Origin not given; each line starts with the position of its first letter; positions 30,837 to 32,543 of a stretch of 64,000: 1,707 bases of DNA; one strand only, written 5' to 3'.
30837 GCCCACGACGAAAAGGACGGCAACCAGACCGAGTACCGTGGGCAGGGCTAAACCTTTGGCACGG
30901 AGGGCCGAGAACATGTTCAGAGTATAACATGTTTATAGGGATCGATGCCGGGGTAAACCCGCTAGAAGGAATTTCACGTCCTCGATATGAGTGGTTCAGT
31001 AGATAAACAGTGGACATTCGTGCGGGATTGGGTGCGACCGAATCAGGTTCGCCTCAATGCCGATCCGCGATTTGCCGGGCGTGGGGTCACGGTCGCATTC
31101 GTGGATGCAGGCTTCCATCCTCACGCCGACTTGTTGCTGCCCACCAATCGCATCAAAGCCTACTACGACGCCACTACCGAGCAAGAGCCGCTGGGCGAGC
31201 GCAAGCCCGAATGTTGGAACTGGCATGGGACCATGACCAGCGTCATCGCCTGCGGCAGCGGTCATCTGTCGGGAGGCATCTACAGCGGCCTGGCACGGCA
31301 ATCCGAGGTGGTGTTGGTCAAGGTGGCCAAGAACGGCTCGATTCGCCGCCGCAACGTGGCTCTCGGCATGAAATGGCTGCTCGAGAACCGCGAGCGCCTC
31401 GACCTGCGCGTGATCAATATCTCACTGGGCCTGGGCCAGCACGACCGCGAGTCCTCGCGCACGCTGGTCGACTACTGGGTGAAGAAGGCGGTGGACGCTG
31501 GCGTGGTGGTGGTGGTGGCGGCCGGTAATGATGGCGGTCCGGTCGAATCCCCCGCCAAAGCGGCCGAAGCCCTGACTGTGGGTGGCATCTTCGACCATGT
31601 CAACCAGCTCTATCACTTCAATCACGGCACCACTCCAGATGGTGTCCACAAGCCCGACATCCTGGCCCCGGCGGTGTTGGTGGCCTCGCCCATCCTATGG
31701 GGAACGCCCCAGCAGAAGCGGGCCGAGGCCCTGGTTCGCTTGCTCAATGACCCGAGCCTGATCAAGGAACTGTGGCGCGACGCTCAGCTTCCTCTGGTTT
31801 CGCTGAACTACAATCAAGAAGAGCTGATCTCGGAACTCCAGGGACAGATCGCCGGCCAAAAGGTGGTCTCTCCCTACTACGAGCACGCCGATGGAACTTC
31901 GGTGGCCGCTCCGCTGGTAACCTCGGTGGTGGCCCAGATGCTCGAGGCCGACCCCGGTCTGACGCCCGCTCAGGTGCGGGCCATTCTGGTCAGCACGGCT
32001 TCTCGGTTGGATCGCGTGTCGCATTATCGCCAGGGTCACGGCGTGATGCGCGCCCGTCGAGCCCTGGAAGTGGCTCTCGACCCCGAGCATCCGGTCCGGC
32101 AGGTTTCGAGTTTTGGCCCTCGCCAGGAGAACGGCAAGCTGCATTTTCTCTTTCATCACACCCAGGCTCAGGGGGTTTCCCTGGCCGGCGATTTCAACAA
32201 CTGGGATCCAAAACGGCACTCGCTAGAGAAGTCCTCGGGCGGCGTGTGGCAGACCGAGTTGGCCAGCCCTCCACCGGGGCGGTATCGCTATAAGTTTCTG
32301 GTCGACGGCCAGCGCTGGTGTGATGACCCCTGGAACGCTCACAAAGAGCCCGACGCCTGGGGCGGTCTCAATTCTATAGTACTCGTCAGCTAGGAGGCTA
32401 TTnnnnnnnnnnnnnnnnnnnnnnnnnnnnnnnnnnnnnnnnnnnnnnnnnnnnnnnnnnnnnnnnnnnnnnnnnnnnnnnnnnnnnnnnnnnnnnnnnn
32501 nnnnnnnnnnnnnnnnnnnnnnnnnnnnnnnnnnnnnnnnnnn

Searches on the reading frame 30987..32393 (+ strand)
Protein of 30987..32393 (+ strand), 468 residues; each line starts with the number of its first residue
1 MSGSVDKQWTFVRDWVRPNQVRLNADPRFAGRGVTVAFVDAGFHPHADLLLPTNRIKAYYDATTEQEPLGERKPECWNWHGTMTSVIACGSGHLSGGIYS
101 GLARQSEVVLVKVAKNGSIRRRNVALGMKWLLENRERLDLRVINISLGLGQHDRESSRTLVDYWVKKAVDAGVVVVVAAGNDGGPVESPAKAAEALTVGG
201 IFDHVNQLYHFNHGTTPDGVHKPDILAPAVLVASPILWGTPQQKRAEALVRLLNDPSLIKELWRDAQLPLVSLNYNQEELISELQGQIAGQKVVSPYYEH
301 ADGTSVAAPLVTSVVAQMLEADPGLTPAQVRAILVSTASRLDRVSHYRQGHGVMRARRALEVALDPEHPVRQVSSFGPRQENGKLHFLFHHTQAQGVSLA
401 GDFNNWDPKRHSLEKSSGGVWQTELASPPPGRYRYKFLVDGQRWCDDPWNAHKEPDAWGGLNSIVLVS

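Call 16: search_protein_families(library=pfam, proteins=[window:30987-32393:+], max_evalue=0.00001)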
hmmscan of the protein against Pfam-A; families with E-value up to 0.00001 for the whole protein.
window:30987-32393:+ (468 aa): 3 families
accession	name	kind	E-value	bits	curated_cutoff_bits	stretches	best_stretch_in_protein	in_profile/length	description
PF00082.27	Peptidase_S8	-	1.3e-39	136.7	21.8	1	31-352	1-288/288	Subtilase family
PF02922.24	CBM_48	-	7.5e-11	42.7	22.4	1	377-449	3-82/83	Carbohydrate-binding module 48 (Isoamylase N-terminal domain)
PF16561.11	AMPK1_CBM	-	1.1e-08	35.6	26.8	1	392-467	9-79/85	Glycogen recognition site of AMP-activated protein kinase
